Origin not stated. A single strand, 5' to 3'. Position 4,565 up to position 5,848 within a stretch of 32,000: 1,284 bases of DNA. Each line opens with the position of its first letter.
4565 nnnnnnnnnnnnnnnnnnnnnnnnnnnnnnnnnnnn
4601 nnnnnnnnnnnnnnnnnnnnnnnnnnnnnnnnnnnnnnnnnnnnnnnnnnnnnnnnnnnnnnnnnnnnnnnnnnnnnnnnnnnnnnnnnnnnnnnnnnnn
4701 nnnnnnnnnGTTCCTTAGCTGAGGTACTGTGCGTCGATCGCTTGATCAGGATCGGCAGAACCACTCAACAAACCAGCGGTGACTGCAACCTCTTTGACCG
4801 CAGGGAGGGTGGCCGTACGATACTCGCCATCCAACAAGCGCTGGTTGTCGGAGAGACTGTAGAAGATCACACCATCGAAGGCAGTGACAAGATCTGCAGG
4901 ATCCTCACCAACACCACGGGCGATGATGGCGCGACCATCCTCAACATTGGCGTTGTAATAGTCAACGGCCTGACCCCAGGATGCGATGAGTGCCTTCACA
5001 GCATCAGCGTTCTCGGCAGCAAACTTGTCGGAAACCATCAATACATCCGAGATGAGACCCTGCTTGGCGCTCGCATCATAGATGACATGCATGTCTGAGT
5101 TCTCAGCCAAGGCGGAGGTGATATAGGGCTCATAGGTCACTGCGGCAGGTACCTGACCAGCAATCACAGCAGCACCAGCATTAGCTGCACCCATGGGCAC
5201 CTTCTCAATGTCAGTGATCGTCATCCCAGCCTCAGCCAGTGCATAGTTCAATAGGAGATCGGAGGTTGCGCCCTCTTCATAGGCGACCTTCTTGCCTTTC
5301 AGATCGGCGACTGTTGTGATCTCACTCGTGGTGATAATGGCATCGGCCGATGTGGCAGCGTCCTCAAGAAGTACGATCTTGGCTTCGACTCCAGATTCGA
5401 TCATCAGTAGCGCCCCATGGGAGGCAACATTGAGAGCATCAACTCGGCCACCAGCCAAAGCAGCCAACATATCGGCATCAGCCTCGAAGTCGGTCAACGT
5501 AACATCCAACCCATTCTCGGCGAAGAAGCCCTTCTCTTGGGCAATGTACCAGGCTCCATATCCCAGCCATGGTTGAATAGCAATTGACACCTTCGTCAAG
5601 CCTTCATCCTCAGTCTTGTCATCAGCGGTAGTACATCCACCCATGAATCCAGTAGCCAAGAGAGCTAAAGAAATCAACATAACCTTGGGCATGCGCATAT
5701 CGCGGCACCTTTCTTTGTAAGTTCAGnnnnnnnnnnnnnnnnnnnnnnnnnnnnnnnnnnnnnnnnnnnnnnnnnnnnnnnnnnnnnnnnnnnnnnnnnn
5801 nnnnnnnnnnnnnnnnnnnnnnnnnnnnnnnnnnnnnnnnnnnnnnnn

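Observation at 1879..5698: ABC-importer ATPase fused in-frame to an intact M20 amidohydrolase: an import-and-deacylate operon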

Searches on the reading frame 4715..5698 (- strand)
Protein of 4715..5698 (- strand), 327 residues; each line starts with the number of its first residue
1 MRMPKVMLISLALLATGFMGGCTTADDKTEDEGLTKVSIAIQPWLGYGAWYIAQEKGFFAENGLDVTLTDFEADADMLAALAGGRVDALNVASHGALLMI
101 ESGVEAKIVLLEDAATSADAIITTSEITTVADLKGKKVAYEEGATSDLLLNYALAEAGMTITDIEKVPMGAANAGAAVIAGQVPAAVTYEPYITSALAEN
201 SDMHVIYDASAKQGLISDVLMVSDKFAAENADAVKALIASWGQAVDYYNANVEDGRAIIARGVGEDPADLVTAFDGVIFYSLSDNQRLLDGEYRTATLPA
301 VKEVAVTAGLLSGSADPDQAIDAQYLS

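Call 3: search_protein_families(library=pfam, proteins=[window:4715-5698:-], max_evalue=0.01)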
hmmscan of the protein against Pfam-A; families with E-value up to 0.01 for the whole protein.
window:4715-5698:- (327 aa): 5 families
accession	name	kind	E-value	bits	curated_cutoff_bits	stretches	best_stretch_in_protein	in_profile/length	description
PF09084.16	NMT1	-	2.6e-24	86.8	20.5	1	50-250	7-211/216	NMT1/THI5 like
PF13379.11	NMT1_2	-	1.6e-21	77.7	24.7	1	33-254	4-242/252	NMT1-like family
PF12974.12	Phosphonate-bd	-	1.2e-10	41.6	27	1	69-257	34-224/242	ABC transporter, phosphonate, periplasmic substrate-binding protein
PF04069.17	OpuAC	-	7.9e-07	29.4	21.2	1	59-237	24-223/257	Substrate binding domain of ABC-type glycine betaine transport system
PF16868.10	NMT1_3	-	0.0027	17.8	27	1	123-198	99-176/289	NMT1-like family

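Call 4: search_protein_families(library=ncbifam, proteins=[window:4715-5698:-], max_evalue=0.001)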
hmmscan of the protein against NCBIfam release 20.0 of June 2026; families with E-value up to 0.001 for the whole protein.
window:4715-5698:- (327 aa): 8 families
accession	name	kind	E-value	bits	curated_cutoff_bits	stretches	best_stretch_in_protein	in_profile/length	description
TIGR01728.1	SsuA_fam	subfamily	3.7e-49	167.5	163.5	1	37-326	1-289/290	aliphatic sulfonate ABC transporter substrate-binding protein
TIGR03427.1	ABC_peri_uca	equivalog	2.6e-22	79.4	333.9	1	44-319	11-293/328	putative urea ABC transporter substrate-binding protein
NF008588.0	PRK11553.1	subfamily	2.5e-21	75.9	299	1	66-267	58-259/319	aliphatic sulfonate ABC transporter substrate-binding protein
TIGR01729.1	taurine_ABC_bnd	equivalog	8.3e-15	55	304.25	1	58-285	21-256/300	taurine ABC transporter substrate-binding protein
NF008553.0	PRK11480.1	equivalog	7e-10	38.6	490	1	53-253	39-240/320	taurine ABC transporter substrate-binding protein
NF040735.1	SBP_SaoX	equivalog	6.1e-09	35.4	300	1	51-251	19-221/330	ABC transporter substrate-binding subunit SaoX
TIGR02122.1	TRAP_TAXI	subfamily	1.1e-07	31.1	84.35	1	124-199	130-207/320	TAXI family TRAP transporter solute-binding subunit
TIGR01098.1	3A0109s03R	subfamily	8.8e-05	22.1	112.05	1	78-201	77-212/253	phosphate/phosphite/phosphonate ABC transporter substrate-binding protein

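Call 17: search_solved_structures(query=window:4715-5698:-, max_evalue=0.001)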
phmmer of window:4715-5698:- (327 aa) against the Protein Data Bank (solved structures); distinct sequences matched with E-value up to 0.001: 9.
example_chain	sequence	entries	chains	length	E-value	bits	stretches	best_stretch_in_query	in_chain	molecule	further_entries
2x26_A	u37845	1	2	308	3.4e-17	66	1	66-272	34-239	PERIPLASMIC ALIPHATIC SULPHONATES-BINDING PROTEIN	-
3qsl_A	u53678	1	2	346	4.4e-16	62.3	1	33-210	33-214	Putative exported protein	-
3e4r_A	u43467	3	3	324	1.9e-13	53.6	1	66-240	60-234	Nitrate transport protein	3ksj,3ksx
6ssy_A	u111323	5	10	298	1e-07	34.8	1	52-251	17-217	Taurine-binding periplasmic protein | Taurine ABC transporter substrate-binding protein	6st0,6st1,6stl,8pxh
4esw_A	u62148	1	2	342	3.1e-06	30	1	50-254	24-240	Pyrimidine biosynthesis enzyme THI13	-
4esx_A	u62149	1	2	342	1.2e-05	28.1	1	50-254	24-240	Pyrimidine biosynthesis enzyme THI13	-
4h6d_F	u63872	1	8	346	4.6e-05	26.1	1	49-191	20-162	Pyrimidine precursor biosynthesis enzyme THI5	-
4h65_A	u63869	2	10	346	6.9e-05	25.6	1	49-191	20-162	Pyrimidine precursor biosynthesis enzyme THI5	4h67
3ix1_A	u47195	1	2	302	0.00023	23.8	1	49-254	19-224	N-formyl-4-amino-5-aminomethyl-2-methylpyrimidine binding protein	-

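Call 55: find_homologous_proteins(query=window:4715-5698:-, max_evalue=1e-20)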
Query window:4715-5698:- (327 aa): 799 proteins with E <= 1e-20 among 8000 candidates; the best 120 are listed.
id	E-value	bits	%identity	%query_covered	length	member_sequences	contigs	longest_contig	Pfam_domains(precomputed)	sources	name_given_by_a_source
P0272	6.1e-200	681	100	99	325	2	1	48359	PF13379.12,PF04069.18,PF09084.17,PF12974.13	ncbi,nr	ncbi:MAG: aliphatic sulfonate ABC transporter substrate-binding protein [Propionibacteriaceae bacter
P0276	7.8e-143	493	74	100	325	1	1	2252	PF13379.12,PF09084.17,PF12974.13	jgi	jgi:NitT/TauT family transport system substrate-binding protein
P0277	1.8e-134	466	68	100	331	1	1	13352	PF13379.12,PF04069.18,PF09084.17,PF12974.13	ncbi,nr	ncbi:MAG: ABC transporter substrate-binding protein [Propionibacteriaceae bacterium]|nr:ABC transpor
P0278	6.9e-132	457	71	94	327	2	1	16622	PF13379.12,PF09084.17,PF12974.13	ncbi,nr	ncbi:MAG: ABC transporter substrate-binding protein [Bifidobacteriaceae bacterium]|nr:ABC transporte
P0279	1.5e-129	450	71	98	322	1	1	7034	PF13379.12,PF09084.17,PF12974.13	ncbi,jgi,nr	ncbi:MAG: ABC transporter substrate-binding protein [Propionibacteriaceae bacterium]|jgi:NitT/TauT f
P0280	3.4e-129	448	67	99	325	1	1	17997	PF13379.12,PF09084.17,PF12974.13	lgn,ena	-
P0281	3.7e-128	445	70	94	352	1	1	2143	PF13379.12,PF09084.17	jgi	jgi:NitT/TauT family transport system substrate-binding protein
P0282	5.9e-128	444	71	94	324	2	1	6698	PF13379.12,PF09084.17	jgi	jgi:NitT/TauT family transport system substrate-binding protein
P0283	2.5e-127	442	72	89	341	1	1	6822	PF13379.12,PF09084.17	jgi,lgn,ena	-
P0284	5.9e-127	441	69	94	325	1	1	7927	PF13379.12,PF04069.18,PF09084.17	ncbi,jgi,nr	ncbi:MAG: ABC transporter substrate-binding protein [Bifidobacteriaceae bacterium]|jgi:NitT/TauT fam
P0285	1.9e-126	439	73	89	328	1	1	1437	PF13379.12,PF04069.18,PF09084.17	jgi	jgi:NitT/TauT family transport system substrate-binding protein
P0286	1.7e-125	436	72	89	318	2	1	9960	PF13379.12,PF09084.17,PF12974.13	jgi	jgi:NitT/TauT family transport system substrate-binding protein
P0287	9.9e-125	434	65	100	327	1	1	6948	PF13379.12,PF09084.17,PF12974.13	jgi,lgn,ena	-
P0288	1.4e-123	430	69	93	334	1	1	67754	PF13379.12,PF09084.17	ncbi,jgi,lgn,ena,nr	ncbi:MAG: aliphatic sulfonate ABC transporter substrate-binding protein [Micrococcales bacterium]|nr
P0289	1.9e-123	430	71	89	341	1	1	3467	PF13379.12,PF09084.17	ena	-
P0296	6.3e-109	382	59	94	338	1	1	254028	PF13379.12,PF09084.17,PF12974.13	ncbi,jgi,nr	ncbi:MAG: ABC transporter substrate-binding protein [Propionibacteriaceae bacterium]|jgi:NitT/TauT f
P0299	5.6e-102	359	55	96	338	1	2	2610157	PF13379.12,PF04069.18,PF09084.17,PF12974.13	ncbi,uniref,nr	ncbi:ABC transporter substrate-binding protein [Ruicaihuangia caeni]|uniref:ABC transporter substrat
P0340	3.3e-91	324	51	93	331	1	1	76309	PF13379.12,PF09084.17,PF12974.13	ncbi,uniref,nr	ncbi:ABC transporter substrate-binding protein [Bifidobacterium moukalabense]|uniref:ABC transporter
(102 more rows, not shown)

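Call 56: find_encoding_contigs(protein=P0299, flank=7000, max_places=2)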
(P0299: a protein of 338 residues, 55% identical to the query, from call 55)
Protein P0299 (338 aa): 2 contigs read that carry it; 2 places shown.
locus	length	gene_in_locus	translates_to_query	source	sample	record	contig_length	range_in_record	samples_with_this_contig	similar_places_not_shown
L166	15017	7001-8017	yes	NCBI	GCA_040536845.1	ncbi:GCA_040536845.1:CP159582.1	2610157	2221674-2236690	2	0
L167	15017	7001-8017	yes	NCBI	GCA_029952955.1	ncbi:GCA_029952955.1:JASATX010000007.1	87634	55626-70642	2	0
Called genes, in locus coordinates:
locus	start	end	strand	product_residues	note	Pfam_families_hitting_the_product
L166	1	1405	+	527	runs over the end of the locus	PF13167:GTP-bdg_N, PF16360:GTP-bdg_M, PF03193:RsgA_GTPase (faint), PF00009:GTP_EFTU (faint), PF00350:Dynamin_N (faint), PF01926:MMR_HSR1, PF02421:FeoB_N (weak)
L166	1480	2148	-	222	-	PF01726:LexA_DNA_bind, PF00717:Peptidase_S24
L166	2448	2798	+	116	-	PF01476:LysM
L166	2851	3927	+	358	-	PF00155:Aminotran_1_2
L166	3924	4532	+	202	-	PF00475:IGPD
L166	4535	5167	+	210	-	PF00117:GATase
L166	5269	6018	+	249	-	PF00977:His_biosynth, PF03060:NMO (faint)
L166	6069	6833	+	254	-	PF07179:SseB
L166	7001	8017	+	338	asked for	PF13379:NMT1_2, PF04069:OpuAC (weak), PF09084:NMT1, PF12974:Phosphonate-bd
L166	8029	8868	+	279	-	PF00528:BPD_transp_1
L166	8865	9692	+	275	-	PF00005:ABC_tran, PF13304:AAA_21 (faint)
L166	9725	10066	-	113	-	PF08899:DUF1844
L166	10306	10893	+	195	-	PF05198:IF3_N, PF00707:IF3_C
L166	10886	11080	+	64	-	PF01632:Ribosomal_L35p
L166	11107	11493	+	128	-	PF00453:Ribosomal_L20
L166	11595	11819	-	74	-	-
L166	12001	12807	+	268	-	PF22435:MRM3-like_sub_bind, PF08032:SpoU_sub_bind, PF00588:SpoU_methylase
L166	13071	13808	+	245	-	PF13191:AAA_16 (faint), PF00005:ABC_tran, PF02463:SMC_N, PF09818:ABC_ATPase (faint), PF13401:AAA_22 (weak), PF13304:AAA_21 (weak)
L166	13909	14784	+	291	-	PF00497:SBP_bac_3, PF10613:Lig_chan-Glu_bd (faint)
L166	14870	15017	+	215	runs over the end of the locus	PF00528:BPD_transp_1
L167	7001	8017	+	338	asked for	PF13379:NMT1_2, PF04069:OpuAC (weak), PF09084:NMT1, PF12974:Phosphonate-bd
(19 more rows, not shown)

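Call 57: find_encoding_contigs(protein=P0340, flank=7000, max_places=2)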
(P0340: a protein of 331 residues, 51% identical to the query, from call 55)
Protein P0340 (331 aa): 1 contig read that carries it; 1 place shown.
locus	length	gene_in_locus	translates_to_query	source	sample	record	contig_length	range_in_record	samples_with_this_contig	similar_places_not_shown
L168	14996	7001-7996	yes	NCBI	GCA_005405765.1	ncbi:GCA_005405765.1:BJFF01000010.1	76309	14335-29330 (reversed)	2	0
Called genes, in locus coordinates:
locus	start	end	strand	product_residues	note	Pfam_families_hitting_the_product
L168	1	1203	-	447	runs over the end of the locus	PF02646:RmuC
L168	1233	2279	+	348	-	-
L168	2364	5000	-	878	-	PF02861:Clp_N, PF23569:NBD_SMAX1, PF00004:AAA, PF17871:AAA_lid_9, PF00004:AAA, PF07724:AAA_2, PF07728:AAA_5, PF10431:ClpB_D2-small, +8 more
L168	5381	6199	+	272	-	PF00528:BPD_transp_1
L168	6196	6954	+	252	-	PF00005:ABC_tran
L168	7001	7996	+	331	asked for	PF13379:NMT1_2, PF09084:NMT1, PF12974:Phosphonate-bd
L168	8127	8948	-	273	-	PF10370:Rv2993c-like_N, PF01557:FAA_hydrolase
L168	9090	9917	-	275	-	PF01168:Ala_racemase_N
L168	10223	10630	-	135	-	-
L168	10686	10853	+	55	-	-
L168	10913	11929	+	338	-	PF00749:tRNA-synt_1c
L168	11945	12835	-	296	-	PF11350:DUF3152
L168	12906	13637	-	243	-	PF00230:MIP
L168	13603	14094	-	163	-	-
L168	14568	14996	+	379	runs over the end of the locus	-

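Call 58: find_encoding_contigs(protein=P0296, flank=7000, max_places=2)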
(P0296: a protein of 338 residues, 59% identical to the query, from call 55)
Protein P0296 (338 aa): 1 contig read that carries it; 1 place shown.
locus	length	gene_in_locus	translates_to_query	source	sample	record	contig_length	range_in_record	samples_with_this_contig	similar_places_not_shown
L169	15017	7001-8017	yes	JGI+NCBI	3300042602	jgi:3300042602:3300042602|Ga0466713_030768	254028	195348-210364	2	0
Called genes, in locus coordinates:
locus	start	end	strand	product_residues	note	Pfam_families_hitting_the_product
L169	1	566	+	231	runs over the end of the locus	PF00005:ABC_tran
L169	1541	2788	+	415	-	-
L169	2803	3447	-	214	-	PF13468:Glyoxalase_3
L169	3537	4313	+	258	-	PF01261:AP_endonuc_2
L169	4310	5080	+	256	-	PF02517:Rce1-like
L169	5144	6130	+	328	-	PF01118:Semialdhyde_dh, PF02774:Semialdhyde_dhC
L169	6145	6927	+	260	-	PF02558:ApbA (weak), PF03446:NAD_binding_2, PF03807:F420_oxidored, PF14748:P5CR_dimer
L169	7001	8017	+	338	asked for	PF13379:NMT1_2, PF09084:NMT1, PF12974:Phosphonate-bd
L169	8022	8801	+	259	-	PF00528:BPD_transp_1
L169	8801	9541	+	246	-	PF00005:ABC_tran, PF13304:AAA_21 (faint)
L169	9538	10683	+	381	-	PF04389:Peptidase_M28, PF01546:Peptidase_M20, PF07687:M20_dimer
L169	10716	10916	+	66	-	PF12728:HTH_17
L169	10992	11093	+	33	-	-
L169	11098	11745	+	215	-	PF00300:His_Phos_1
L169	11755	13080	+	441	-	PF07992:Pyr_redox_2, PF13738:Pyr_redox_3 (weak), PF00070:Pyr_redox, PF02852:Pyr_redox_dim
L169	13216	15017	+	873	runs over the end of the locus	PF13620:CarboxypepD_reg (faint)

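Call 59: find_encoding_contigs(protein=P0288, flank=7000, max_places=2)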
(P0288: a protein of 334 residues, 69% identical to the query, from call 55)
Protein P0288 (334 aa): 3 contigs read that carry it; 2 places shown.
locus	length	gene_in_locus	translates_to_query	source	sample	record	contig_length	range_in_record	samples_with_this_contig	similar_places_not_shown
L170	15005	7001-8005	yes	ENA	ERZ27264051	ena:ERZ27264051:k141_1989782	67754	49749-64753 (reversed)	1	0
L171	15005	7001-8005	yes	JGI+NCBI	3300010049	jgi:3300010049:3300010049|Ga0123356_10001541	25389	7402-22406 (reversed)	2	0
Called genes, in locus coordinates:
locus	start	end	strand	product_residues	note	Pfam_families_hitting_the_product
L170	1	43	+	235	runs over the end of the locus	PF00561:Abhydrolase_1 (weak), PF12697:Abhydrolase_6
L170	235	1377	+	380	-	PF06965:Na_H_antiport_1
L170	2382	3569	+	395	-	PF02661:Fic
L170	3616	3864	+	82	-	-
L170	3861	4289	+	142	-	PF01850:PIN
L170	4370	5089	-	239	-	PF01177:Asp_Glu_race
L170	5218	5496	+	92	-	-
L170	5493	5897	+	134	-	PF01850:PIN (weak)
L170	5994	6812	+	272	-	-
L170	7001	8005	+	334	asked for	PF13379:NMT1_2, PF09084:NMT1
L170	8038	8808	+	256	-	PF00528:BPD_transp_1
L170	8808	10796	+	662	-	PF00005:ABC_tran, PF01546:Peptidase_M20, PF04389:Peptidase_M28, PF07687:M20_dimer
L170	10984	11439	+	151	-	PF13560:HTH_31, PF01381:HTH_3, PF01909:NTP_transf_2, PF18765:Polbeta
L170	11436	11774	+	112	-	PF01934:HepT-like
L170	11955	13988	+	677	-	-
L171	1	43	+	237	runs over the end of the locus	PF00561:Abhydrolase_1 (weak), PF12697:Abhydrolase_6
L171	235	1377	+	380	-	PF06965:Na_H_antiport_1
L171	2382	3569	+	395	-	PF02661:Fic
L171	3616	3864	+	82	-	-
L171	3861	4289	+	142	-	PF01850:PIN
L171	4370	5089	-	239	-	PF01177:Asp_Glu_race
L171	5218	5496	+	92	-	-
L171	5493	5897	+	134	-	PF01850:PIN (weak)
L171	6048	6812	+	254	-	-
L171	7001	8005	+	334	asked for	PF13379:NMT1_2, PF09084:NMT1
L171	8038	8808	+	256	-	PF00528:BPD_transp_1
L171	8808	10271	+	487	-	PF00005:ABC_tran, PF04389:Peptidase_M28, PF01546:Peptidase_M20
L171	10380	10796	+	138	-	PF01546:Peptidase_M20 (weak)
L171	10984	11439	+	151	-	PF13560:HTH_31, PF01381:HTH_3, PF01909:NTP_transf_2, PF18765:Polbeta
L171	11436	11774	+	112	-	PF01934:HepT-like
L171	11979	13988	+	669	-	-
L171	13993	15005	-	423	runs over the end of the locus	PF13173:AAA_14, PF13635:DUF4143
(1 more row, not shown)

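Call 65: search_solved_structures(query=window:4715-5698:-, max_evalue=0.000001, show_alignments=4)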
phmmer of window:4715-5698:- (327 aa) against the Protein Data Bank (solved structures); distinct sequences matched with E-value up to 0.000001: 4.
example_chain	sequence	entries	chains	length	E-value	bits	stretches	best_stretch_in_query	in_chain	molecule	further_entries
2x26_A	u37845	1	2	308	3.4e-17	66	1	66-272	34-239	PERIPLASMIC ALIPHATIC SULPHONATES-BINDING PROTEIN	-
3qsl_A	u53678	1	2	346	4.4e-16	62.3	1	33-210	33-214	Putative exported protein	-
3e4r_A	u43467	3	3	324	1.9e-13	53.6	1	66-240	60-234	Nitrate transport protein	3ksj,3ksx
6ssy_A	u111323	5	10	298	1e-07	34.8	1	52-251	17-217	Taurine-binding periplasmic protein | Taurine ABC transporter substrate-binding protein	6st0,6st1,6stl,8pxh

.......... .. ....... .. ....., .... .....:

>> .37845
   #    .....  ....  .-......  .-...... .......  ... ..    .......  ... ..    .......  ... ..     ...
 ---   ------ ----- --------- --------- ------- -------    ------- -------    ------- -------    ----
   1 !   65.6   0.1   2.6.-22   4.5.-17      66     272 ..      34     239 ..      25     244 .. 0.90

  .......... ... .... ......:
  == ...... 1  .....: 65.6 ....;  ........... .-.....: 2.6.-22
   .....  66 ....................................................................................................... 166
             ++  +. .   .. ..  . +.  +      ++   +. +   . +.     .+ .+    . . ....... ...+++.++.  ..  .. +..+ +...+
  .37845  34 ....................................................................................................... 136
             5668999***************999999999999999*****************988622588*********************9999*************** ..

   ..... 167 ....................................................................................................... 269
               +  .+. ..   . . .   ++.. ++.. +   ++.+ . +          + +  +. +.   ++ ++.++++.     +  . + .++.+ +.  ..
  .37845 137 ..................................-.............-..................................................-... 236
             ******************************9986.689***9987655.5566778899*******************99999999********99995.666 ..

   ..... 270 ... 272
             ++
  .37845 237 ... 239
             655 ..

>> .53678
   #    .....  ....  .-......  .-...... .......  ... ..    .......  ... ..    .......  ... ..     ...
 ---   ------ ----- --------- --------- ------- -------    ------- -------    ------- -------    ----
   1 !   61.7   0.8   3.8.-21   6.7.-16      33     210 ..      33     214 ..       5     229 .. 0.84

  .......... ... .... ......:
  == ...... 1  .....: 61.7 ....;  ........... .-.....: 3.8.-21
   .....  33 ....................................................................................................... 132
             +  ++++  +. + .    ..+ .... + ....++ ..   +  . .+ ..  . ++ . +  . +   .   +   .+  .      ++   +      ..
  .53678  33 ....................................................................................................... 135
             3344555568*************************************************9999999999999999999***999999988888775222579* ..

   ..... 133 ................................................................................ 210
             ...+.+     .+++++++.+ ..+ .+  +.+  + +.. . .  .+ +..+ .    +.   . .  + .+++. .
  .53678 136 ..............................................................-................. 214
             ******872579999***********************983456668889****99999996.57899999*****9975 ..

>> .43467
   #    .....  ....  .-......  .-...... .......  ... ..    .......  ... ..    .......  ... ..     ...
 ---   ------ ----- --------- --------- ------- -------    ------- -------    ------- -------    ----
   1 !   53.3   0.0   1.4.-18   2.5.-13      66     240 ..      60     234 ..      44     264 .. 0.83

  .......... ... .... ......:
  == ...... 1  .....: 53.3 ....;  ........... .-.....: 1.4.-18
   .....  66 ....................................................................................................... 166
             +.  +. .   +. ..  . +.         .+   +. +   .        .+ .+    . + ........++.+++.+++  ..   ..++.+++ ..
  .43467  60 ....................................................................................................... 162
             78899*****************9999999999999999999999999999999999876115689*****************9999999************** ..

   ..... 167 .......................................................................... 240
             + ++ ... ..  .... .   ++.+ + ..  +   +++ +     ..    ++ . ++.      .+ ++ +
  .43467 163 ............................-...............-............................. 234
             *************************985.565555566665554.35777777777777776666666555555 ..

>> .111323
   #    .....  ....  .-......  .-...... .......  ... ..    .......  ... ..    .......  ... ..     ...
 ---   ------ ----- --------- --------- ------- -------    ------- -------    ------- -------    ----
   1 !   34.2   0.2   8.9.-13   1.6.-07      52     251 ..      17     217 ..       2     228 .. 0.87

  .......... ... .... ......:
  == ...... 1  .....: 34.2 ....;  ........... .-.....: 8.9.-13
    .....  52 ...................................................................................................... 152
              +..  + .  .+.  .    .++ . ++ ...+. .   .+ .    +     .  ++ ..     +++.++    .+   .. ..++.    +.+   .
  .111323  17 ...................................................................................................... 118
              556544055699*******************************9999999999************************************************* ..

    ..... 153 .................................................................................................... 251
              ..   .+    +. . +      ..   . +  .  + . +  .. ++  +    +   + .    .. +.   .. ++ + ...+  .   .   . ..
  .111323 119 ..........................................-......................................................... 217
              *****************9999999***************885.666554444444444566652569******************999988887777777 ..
